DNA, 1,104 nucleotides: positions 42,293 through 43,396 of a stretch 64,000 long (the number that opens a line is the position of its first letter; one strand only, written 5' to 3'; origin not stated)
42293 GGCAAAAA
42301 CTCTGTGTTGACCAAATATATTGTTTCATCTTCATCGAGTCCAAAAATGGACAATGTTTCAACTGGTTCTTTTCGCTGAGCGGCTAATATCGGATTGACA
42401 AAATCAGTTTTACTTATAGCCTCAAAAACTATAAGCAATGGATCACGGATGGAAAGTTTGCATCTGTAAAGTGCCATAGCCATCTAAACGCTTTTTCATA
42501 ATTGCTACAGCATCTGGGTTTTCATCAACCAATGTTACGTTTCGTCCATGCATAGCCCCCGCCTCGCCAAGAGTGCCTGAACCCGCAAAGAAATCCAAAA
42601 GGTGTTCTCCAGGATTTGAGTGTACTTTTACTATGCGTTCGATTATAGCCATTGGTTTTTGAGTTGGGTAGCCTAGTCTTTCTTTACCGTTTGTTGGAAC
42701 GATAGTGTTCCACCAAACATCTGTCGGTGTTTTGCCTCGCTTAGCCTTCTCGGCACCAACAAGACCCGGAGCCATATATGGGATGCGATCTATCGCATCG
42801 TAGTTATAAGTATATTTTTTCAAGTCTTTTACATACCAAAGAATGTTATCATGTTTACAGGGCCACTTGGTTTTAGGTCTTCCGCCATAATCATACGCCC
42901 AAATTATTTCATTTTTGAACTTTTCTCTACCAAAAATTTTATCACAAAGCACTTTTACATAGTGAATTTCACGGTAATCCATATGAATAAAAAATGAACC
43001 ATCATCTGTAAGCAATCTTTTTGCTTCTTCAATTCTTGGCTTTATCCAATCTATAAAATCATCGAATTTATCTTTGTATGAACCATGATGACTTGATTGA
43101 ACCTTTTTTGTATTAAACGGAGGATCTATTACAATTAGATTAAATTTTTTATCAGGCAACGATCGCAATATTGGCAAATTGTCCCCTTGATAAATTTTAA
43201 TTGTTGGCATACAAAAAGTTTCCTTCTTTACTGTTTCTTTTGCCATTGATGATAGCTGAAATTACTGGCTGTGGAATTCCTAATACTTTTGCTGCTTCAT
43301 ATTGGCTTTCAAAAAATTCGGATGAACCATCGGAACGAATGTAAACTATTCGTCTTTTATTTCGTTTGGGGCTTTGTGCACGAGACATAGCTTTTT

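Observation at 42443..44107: GIY-YIG homing endonuclease inserted exactly after the DPPY motif of a methyltransferase, leaving a 42-aa N-terminal remnant upstream of an intact paralogous MTase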

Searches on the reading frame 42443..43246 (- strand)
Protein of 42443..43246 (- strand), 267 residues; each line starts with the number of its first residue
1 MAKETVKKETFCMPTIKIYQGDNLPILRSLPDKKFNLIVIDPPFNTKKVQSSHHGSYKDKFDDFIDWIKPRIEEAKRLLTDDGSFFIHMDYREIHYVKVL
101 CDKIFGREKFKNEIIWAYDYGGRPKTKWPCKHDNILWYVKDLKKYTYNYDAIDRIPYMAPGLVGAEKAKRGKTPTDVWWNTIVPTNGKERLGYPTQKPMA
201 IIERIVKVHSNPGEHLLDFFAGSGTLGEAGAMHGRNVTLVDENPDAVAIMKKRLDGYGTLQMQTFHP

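Call 3: search_protein_families(library=pfam, proteins=[window:42443-43246:-], max_evalue=0.01)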
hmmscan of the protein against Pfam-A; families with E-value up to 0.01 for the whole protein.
window:42443-43246:- (267 aa): 6 families
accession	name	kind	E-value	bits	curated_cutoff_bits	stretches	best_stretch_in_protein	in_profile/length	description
PF01555.25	N6_N4_Mtase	-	1.5e-46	159.5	26.7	1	36-252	2-221/221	DNA methylase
PF03602.21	Cons_hypoth95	-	4.8e-09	36.6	24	1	212-259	41-89/182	Conserved hypothetical protein 95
PF05175.20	MTS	-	3.8e-07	30.3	23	0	211-255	30-76/170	Methyltransferase small domain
PF02086.21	MethyltransfD12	-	0.0014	18.8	22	0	202-252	9-60/253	D12 class N6 adenine-specific DNA methyltransferase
PF02475.24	TRM5-TYW2_MTfase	-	0.0023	18.4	28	1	204-252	29-78/164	TRM5/TYW2 methyltransferase domain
PF13847.12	Methyltransf_31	-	0.0074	16.4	27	0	211-255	2-49/145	Methyltransferase domain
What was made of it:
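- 42443..43210 (-): Complete beta-class (motif IV DPPF … motif I FAGSG) N6_N4 DNA methyltransferase gene, 255 aa. PF01555 at 1.5e-46 (call 3).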

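Call 12: search_dna_similar(query=window:42443-43210:-, collection=phages, mode=protein, max_rows=30)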
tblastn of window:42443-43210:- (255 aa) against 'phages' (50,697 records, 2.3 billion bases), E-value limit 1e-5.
Records with a match: 368; places in all: 389; records where one place covers at least 80% of the query: 196.
Best place of each record, by identity: <60% 368.
By first word of the organism name: Escherichia 75; Gordonia 38; Mycobacterium 28; Flavobacterium 27; Campylobacter 24; Vibrio 23; Streptomyces 22; Staphylococcus 17; Streptococcus 16; Lactococcus 10; and 42 more.
By host as written in the record: - 40; Gordonia terrae 3612 33; Escherichia coli 27; Campylobacter jejuni 18; Mycobacterium smegmatis mc2 155 17; Flavobacterium sp. LMO6 15; Streptomyces lividans JI 1326 15; Flavobacterium sp. LMO9 12; and 111 more.
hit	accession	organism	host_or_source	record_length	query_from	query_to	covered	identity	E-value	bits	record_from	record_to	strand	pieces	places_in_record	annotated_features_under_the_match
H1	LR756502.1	uncultured phage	metagenomic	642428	4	242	94%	36.9%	2e-33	133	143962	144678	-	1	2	record has no annotation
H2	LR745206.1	uncultured phage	metagenomic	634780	4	245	95%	35.6%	9e-33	131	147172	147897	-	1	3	record has no annotation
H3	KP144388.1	Geobacillus virus E3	failed fermentation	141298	5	242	93%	35.9%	9e-28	117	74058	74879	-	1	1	putative DNA-cytosine methyltransferase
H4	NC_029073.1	Geobacillus virus E3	failed fermentation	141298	5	242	93%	35.9%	9e-28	117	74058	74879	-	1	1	DNA methyltransferase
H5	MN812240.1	Flavobacterium phage vB_FspS_tooticki6-1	Flavobacterium sp. LMO6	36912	4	242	94%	33.9%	6e-34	135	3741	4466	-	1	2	DNA methyltransferase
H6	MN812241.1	Flavobacterium phage vB_FspS_tooticki9-1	Flavobacterium sp. LMO9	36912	4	242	94%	33.9%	6e-34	135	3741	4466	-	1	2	DNA methyltransferase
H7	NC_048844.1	Flavobacterium phage vB_FspS_tooticki6-1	Flavobacterium sp. LMO6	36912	4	242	94%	33.9%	6e-34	135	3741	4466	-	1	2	methyltransferase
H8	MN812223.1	Flavobacterium phage vB_FspS_mumin6-4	Flavobacterium sp. LMO6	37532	4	242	94%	33.9%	6e-34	135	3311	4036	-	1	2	DNA methyltransferase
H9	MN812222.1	Flavobacterium phage vB_FspS_mumin6-3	Flavobacterium sp. LMO6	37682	4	242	94%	33.9%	6e-34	135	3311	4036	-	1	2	DNA methyltransferase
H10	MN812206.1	Flavobacterium phage vB_FspS_filifjonk9-1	Flavobacterium sp. LMO9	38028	4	242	94%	33.9%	6e-34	135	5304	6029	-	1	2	DNA methyltransferase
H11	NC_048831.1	Flavobacterium phage vB_FspS_filifjonk9-1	Flavobacterium sp. LMO9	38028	4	242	94%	33.9%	6e-34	135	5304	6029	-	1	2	methyltransferase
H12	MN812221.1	Flavobacterium phage vB_FspS_mumin6-2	Flavobacterium sp. LMO6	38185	4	242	94%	33.9%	6e-34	135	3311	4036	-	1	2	DNA methyltransferase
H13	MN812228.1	Flavobacterium phage vB_FspS_mymlan6-2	Flavobacterium sp. LMO6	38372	4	242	94%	33.9%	6e-34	135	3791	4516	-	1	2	DNA methyltransferase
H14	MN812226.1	Flavobacterium phage vB_FspS_mumin9-3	Flavobacterium sp. LMO9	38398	4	242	94%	33.9%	6e-34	135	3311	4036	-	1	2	DNA methyltransferase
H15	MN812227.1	Flavobacterium phage vB_FspS_mymlan6-1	Flavobacterium sp. LMO6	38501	4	242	94%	33.9%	6e-34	135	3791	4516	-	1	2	DNA methyltransferase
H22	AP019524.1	Tenacibaculum phage PTm1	Tenacibaculum maritimum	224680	1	243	79%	39.0%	4e-24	155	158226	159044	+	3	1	DNA methyltransferase (x2) | hypothetical protein | type II restriction endonuclease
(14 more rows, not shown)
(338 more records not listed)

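Call 13: find_related_loci(query=window:42443-43210:-, collection=viral_contigs, flank=6000)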
Query window:42443-43210:- (255 aa) in viral_contigs; peptide patterns used: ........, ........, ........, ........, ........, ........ (x = any residue, [..] = any of these).
12 stretches matched a pattern; 1 encode a relative of the query (tblastn E <= 1e-3); 1 distinct loci.
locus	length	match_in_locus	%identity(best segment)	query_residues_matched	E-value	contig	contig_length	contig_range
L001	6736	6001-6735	67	1-245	1e-115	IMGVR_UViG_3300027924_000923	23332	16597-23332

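Call 19: find_homologous_proteins(query=window:42443-43210:-)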
Query window:42443-43210:- (255 aa): 8000 proteins with E <= 0.001 among 8000 candidates; the best 120 are listed.
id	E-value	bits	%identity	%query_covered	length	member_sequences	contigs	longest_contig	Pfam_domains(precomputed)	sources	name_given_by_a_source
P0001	1.6e-176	603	100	100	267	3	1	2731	PF05175.21,PF03602.22,PF01555.25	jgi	-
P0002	1.2e-151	522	86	98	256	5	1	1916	PF05175.21,PF03602.22,PF02086.22,PF01555.25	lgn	-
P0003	1.0e-145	502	84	98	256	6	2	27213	PF03602.22,PF01555.25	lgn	-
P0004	1.3e-138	479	80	98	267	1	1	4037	PF03602.22,PF02086.22,PF01555.25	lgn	-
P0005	6.7e-127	441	72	98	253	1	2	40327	PF05175.21,PF03602.22,PF02086.22,PF01555.25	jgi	jgi:site-specific DNA-methyltransferase (adenine-specific)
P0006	2.9e-126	438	73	97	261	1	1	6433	PF13847.13,PF05175.21,PF03602.22,PF13649.13,PF02086.22,PF01555.25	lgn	-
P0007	3.6e-126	438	75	94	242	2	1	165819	PF03602.22,PF01555.25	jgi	-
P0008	4.0e-126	438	75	95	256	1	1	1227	PF03602.22,PF02086.22,PF01555.25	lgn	-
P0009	4.5e-124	431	71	98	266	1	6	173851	PF13847.13,PF05175.21,PF03602.22,PF02086.22,PF01555.25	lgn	-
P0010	6.5e-121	421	71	98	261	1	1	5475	PF05175.21,PF03602.22,PF02086.22,PF09445.17,PF01555.25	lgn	-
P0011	4.0e-119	415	68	99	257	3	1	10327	PF03602.22,PF02086.22,PF01555.25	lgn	-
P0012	1.5e-118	413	71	98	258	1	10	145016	PF03602.22,PF02086.22,PF01555.25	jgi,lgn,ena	-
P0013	3.8e-116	405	68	97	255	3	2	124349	PF03602.22,PF01555.25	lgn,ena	-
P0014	7.6e-115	401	64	98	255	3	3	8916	PF03602.22,PF02086.22,PF01555.25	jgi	-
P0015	1.2e-114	400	67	97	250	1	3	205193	PF03602.22,PF02086.22,PF01555.25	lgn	-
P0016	4.2e-113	395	66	94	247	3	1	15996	PF03602.22,PF02086.22,PF01555.25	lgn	-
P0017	5.3e-113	395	69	94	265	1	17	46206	PF03602.22,PF01555.25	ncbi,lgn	-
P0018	7.3e-113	394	68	96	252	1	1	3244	PF03602.22,PF01555.25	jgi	-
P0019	1.1e-112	394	65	98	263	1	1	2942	PF03602.22,PF02086.22,PF01555.25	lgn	-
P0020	2.9e-112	393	68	93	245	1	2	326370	PF03602.22,PF02086.22,PF01555.25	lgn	-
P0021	3.6e-112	392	70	93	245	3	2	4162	PF03602.22,PF01555.25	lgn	-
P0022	4.7e-112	392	67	94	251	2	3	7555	PF03602.22,PF02086.22,PF01555.25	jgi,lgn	jgi:site-specific DNA-methyltransferase (adenine-specific)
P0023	8.1e-112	391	67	95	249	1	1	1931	PF03602.22,PF02086.22,PF01555.25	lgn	-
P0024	1.6e-111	390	67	96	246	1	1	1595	PF05175.21,PF03602.22,PF01555.25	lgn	-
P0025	2.0e-111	390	67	95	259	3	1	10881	PF03602.22,PF01555.25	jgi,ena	jgi:site-specific DNA-methyltransferase (adenine-specific)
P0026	3.3e-111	389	65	99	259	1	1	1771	PF05175.21,PF03602.22,PF02086.22,PF01555.25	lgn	-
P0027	4.3e-111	389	68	95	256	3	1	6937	PF03602.22,PF02086.22,PF01555.25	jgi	jgi:site-specific DNA-methyltransferase (adenine-specific)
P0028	5.2e-111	388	66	96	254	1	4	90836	PF03602.22,PF02086.22,PF01555.25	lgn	-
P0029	1.7e-110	387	69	93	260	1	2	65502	PF05175.21,PF03602.22,PF02086.22,PF01555.25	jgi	jgi:site-specific DNA-methyltransferase (adenine-specific)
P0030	3.0e-110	386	66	94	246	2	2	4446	PF03602.22,PF02086.22,PF01555.25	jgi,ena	-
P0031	8.1e-110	385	66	95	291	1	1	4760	PF05175.21,PF03602.22,PF02086.22,PF01555.25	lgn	-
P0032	1.9e-109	383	67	96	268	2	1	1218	PF03602.22,PF01555.25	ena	-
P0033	2.1e-109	383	65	95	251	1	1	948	PF03602.22,PF01555.25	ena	-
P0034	5.1e-109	382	65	95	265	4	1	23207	PF05175.21,PF03602.22,PF02086.22,PF01555.25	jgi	-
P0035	5.7e-109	382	62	95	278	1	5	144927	PF03602.22,PF01555.25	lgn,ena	-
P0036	6.6e-109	382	65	96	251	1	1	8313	PF03602.22,PF01555.25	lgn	-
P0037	1.1e-108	381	60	96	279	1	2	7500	PF03602.22,PF01555.25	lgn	-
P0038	1.4e-108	380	65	97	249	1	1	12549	PF05175.21,PF03602.22,PF01555.25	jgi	-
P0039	1.5e-108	380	59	99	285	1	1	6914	PF05175.21,PF03602.22,PF01555.25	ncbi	ncbi:MAG: DNA methyltransferase [Planctomycetota bacterium]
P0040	2.0e-108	380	67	95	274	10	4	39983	PF13847.13,PF03602.22,PF02086.22,PF01555.25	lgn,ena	-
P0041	4.0e-108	379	64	96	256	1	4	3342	PF03602.22,PF01555.25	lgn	-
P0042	4.7e-108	379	61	96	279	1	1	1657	PF03602.22,PF01555.25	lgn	-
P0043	7.8e-108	378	63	97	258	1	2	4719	PF03602.22,PF01555.25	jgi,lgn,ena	-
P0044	8.0e-108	378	59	95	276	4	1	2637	PF03602.22,PF01555.25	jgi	-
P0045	8.5e-108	378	61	96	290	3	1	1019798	PF05175.21,PF03602.22,PF01555.25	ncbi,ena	-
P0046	8.8e-108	378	66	95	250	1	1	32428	PF13847.13,PF05175.21,PF03602.22,PF01555.25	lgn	-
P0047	9.2e-108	378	66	94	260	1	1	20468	PF05175.21,PF03602.22,PF01555.25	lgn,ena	-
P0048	1.1e-107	378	61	94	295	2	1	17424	PF03602.22,PF01555.25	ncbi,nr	ncbi:MAG: site-specific DNA-methyltransferase [Phycisphaerales bacterium]|nr:site-specific DNA-methy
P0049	1.2e-107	377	59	96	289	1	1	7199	PF03602.22,PF01555.25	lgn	-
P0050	1.3e-107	377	62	95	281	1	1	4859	PF03602.22,PF01555.25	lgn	-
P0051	2.2e-107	377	61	95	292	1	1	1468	PF05175.21,PF03602.22,PF01555.25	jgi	jgi:site-specific DNA-methyltransferase (adenine-specific)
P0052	2.3e-107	376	59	96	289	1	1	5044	PF03602.22,PF01555.25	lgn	-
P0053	2.5e-107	376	61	95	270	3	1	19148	PF03602.22,PF01555.25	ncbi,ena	-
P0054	2.5e-107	376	62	94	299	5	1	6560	PF03602.22,PF01555.25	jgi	-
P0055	3.1e-107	376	63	98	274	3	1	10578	PF03602.22,PF01555.25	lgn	-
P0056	3.6e-107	376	59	96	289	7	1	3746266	PF03602.22,PF01555.25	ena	-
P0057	3.7e-107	376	61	95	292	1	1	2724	PF05175.21,PF03602.22,PF01555.25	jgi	jgi:site-specific DNA-methyltransferase (adenine-specific)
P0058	3.8e-107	376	59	97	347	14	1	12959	PF03602.22,PF01555.25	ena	-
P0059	3.9e-107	376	64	93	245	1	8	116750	PF03602.22,PF01555.25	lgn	-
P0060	4.0e-107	376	62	95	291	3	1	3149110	PF05175.21,PF03602.22,PF01555.25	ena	-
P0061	4.1e-107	376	65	94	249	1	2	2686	PF13847.13,PF05175.21,PF03602.22,PF01555.25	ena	-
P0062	4.5e-107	376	61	94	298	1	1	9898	PF03602.22,PF01555.25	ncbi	-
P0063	1.1e-106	374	65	95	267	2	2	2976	PF03602.22,PF02086.22,PF01555.25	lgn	-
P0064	1.4e-106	374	66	97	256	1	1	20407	PF05175.21,PF03602.22,PF01555.25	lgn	-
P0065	1.5e-106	374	64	97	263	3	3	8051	PF03602.22,PF01555.25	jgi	jgi:site-specific DNA-methyltransferase (adenine-specific)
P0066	1.6e-106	374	60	95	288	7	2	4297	PF03602.22,PF01555.25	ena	-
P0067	1.7e-106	374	62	95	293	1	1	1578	PF03602.22,PF01555.25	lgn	-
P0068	1.9e-106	373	59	95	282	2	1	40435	PF03602.22,PF01555.25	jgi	jgi:site-specific DNA-methyltransferase (adenine-specific)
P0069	2.1e-106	373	65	93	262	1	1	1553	PF13847.13,PF05175.21,PF03602.22,PF13649.13,PF01555.25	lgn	-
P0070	2.4e-106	373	61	96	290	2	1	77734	PF05175.21,PF03602.22,PF01555.25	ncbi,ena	-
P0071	2.4e-106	373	60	95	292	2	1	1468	PF05175.21,PF03602.22,PF01555.25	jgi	jgi:site-specific DNA-methyltransferase (adenine-specific)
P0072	2.4e-106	373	65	95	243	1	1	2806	PF03602.22,PF02086.22,PF01555.25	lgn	-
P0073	2.7e-106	373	59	99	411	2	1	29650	PF03602.22,PF01555.25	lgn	-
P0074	2.7e-106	373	59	95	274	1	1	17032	PF03602.22,PF01555.25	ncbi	-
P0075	3.1e-106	373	60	96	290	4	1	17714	PF05175.21,PF03602.22,PF01555.25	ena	-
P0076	3.1e-106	373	58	97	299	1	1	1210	PF03602.22,PF01555.25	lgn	-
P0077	3.7e-106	373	61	95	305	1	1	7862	PF03602.22,PF01555.25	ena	-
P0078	3.9e-106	372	61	95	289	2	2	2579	PF03602.22,PF01555.25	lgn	-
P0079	4.3e-106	372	62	95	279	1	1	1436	PF03602.22,PF01555.25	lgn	-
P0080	5.0e-106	372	59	97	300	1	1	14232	PF05175.21,PF03602.22,PF01555.25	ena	-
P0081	5.2e-106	372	64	94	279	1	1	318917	PF03602.22,PF01555.25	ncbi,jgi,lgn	ncbi:MAG: site-specific DNA-methyltransferase [Candidatus Paceibacterota bacterium]|jgi:site-specifi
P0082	5.3e-106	372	77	78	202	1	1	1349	PF01555.25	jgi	jgi:site-specific DNA-methyltransferase (adenine-specific)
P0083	5.5e-106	372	62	93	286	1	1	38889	PF03602.22,PF01555.25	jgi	-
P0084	5.9e-106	372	60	98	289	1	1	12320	PF03602.22,PF01555.25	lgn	-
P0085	6.1e-106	372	60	98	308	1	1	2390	PF05175.21,PF03602.22,PF13649.13,PF02086.22,PF01555.25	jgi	-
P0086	6.3e-106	372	63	94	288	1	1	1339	PF03602.22,PF01555.25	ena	-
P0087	6.4e-106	372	63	95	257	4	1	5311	PF03602.22,PF01555.25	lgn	-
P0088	7.3e-106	372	60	97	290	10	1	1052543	PF05175.21,PF03602.22,PF01555.25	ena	-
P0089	7.5e-106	372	58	95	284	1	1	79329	PF03602.22,PF01555.25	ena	-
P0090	7.9e-106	371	61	92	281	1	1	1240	PF03602.22,PF02086.22,PF01555.25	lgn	-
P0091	7.9e-106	371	61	95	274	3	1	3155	PF03602.22,PF01555.25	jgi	jgi:site-specific DNA-methyltransferase (adenine-specific)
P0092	8.3e-106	371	61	95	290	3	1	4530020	PF05175.21,PF03602.22,PF01555.25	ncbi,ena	-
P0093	8.6e-106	371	61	93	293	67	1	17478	PF03602.22,PF01555.25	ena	-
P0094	9.4e-106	371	61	95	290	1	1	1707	PF03602.22,PF01555.25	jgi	jgi:site-specific DNA-methyltransferase (adenine-specific)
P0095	1.1e-105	371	63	96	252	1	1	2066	PF03602.22,PF01555.25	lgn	-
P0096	1.1e-105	371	61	94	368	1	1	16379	PF03602.22,PF01555.25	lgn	-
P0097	1.3e-105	371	64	94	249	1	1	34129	PF13847.13,PF05175.21,PF03602.22,PF01555.25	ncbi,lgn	-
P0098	1.6e-105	370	60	94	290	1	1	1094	PF05175.21,PF03602.22,PF01555.25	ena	-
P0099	1.6e-105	370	66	94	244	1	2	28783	PF03602.22,PF02086.22,PF01555.25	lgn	-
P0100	1.8e-105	370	58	97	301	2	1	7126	PF03602.22,PF01555.25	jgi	jgi:site-specific DNA-methyltransferase (adenine-specific)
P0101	1.9e-105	370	61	93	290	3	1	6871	PF05175.21,PF03602.22,PF01555.25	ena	-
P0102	1.9e-105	370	63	98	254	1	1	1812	PF03602.22,PF01555.25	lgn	-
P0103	2.0e-105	370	59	97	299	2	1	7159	PF03602.22,PF01555.25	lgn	-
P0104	2.0e-105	370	61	94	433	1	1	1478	PF03602.22,PF01555.25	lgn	-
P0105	2.1e-105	370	61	93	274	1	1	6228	PF05175.21,PF03602.22,PF01555.25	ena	-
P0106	2.1e-105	370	64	96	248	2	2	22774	PF03602.22,PF01555.25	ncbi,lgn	-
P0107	2.2e-105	370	59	97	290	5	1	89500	PF05175.21,PF03602.22,PF01555.25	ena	-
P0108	2.3e-105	370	61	95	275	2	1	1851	PF05175.21,PF03602.22,PF01555.25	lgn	-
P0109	2.5e-105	370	64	95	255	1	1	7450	PF03602.22,PF01555.25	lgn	-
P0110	3.1e-105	369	60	93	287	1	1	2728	PF05175.21,PF03602.22,PF01555.25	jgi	jgi:site-specific DNA-methyltransferase (adenine-specific)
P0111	3.2e-105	369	60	96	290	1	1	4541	PF05175.21,PF03602.22,PF01555.25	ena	-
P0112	3.6e-105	369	61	93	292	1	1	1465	PF05175.21,PF03602.22,PF01555.25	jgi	jgi:site-specific DNA-methyltransferase (adenine-specific)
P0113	4.0e-105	369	60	98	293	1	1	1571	PF05175.21,PF03602.22,PF02086.22,PF01555.25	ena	-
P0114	4.2e-105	369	63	93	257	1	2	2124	PF03602.22,PF01555.25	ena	-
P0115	4.2e-105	369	61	94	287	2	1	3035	PF03602.22,PF01555.25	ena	-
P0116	4.3e-105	369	60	96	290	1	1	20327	PF05175.21,PF03602.22,PF01555.25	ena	-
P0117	4.5e-105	369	60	96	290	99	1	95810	PF05175.21,PF03602.22,PF01555.25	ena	-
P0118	4.6e-105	369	61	95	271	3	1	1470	PF03602.22,PF01555.25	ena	-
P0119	4.7e-105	369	59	95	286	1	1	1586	PF03602.22,PF01555.25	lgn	-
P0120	5.2e-105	369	61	95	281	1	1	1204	PF05175.21,PF03602.22,PF01555.25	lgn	-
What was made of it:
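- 42443..43210 (-): It is 80-86% aa identical to the single methylase of the HEG-less relatives (call 19).
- On Beta-class N6/N4 DNA methyltransferases (Pfam N6_N4_Mtase): Sources label homologues only as 'adenine-specific' (call 19).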

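Call 20: find_encoding_contigs(protein=P0003, flank=6000, max_places=4)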
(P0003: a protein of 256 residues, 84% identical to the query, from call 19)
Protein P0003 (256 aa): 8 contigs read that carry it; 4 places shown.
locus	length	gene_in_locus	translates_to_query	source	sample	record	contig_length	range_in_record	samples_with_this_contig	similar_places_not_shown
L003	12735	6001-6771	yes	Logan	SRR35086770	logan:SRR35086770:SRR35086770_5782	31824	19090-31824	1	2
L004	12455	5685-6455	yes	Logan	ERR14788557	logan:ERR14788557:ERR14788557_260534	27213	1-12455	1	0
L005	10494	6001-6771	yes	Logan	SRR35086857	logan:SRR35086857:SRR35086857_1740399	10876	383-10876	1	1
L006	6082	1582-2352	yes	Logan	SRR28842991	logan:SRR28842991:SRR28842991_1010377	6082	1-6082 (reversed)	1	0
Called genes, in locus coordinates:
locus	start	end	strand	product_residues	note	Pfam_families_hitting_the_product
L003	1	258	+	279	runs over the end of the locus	PF01541:GIY-YIG, PF07460:NUMOD3 (faint)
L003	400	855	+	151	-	-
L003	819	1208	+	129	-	PF01981:PTH2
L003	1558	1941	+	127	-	-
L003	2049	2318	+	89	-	-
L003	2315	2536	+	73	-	-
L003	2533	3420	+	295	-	PF00749:tRNA-synt_1c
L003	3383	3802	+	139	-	PF03061:4HBT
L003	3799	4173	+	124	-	-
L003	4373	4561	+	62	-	-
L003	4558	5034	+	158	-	PF00383:dCMP_cyt_deam_1, PF14437:MafB19-deam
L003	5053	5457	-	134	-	-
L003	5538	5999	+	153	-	PF11750:DUF3307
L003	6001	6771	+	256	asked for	PF03602:Cons_hypoth95 (faint), PF01555:N6_N4_Mtase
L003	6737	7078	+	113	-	-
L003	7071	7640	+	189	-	PF01551:Peptidase_M23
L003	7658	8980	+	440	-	PF04127:DFP (faint)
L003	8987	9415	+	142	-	-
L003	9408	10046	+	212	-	PF05063:MT-A70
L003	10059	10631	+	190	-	-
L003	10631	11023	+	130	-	-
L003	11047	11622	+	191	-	PF11697:DUF3293, PF23780:S-AdoMet_lyase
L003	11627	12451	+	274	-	PF03721:UDPG_MGDP_dh_N, PF00984:UDPG_MGDP_dh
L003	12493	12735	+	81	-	?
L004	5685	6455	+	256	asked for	PF03602:Cons_hypoth95 (faint), PF01555:N6_N4_Mtase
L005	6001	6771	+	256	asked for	PF03602:Cons_hypoth95 (faint), PF01555:N6_N4_Mtase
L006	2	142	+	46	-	?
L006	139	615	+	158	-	PF00383:dCMP_cyt_deam_1, PF14437:MafB19-deam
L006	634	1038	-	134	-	-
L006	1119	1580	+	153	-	PF11750:DUF3307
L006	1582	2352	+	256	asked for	PF03602:Cons_hypoth95 (faint), PF01555:N6_N4_Mtase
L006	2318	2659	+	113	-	-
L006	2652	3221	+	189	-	PF01551:Peptidase_M23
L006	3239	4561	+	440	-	PF04127:DFP (faint)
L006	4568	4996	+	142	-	-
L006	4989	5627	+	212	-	PF05063:MT-A70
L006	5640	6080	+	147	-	?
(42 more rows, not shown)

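Call 21: find_encoding_contigs(protein=P0007, flank=6000, max_places=4)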
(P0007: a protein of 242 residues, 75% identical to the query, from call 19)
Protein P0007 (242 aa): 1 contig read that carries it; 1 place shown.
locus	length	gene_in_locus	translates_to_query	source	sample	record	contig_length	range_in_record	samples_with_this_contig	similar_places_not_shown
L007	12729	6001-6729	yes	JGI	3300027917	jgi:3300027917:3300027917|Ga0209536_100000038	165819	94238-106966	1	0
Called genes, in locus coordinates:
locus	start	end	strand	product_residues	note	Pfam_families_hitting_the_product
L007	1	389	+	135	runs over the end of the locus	-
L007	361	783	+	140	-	-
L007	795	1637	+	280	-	PF01183:Glyco_hydro_25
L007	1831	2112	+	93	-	-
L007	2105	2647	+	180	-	PF05063:MT-A70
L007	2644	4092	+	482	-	PF00270:DEAD (weak), PF04851:ResIII, PF04364:DNA_pol3_chi (faint), PF00271:Helicase_C, PF16203:ERCC3_RAD25_C (weak)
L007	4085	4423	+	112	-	-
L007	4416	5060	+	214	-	PF16473:Rv2179c-like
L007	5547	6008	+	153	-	PF00226:DnaJ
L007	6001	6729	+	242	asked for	PF03602:Cons_hypoth95 (faint), PF01555:N6_N4_Mtase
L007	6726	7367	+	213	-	-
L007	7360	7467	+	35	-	-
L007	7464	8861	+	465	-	PF13481:AAA_25, PF03796:DnaB_C, PF06745:ATPase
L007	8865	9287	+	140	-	-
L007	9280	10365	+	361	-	PF08275:DNAG_N (faint), PF13155:Toprim_2 (weak)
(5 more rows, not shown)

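Call 23: find_encoding_contigs(protein=P0004, flank=6000, max_places=4)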
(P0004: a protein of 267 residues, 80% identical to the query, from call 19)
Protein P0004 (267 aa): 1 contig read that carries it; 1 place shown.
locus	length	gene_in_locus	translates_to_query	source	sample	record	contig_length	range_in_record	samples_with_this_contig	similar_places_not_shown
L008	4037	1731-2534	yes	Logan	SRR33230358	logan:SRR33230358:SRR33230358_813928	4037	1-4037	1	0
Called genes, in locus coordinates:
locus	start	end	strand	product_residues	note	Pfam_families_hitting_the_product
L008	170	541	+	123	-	-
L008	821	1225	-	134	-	-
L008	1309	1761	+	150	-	PF11750:DUF3307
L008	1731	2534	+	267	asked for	PF03602:Cons_hypoth95 (faint), PF02086:MethyltransfD12 (faint), PF01555:N6_N4_Mtase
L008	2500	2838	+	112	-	-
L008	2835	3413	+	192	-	PF01551:Peptidase_M23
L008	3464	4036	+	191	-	?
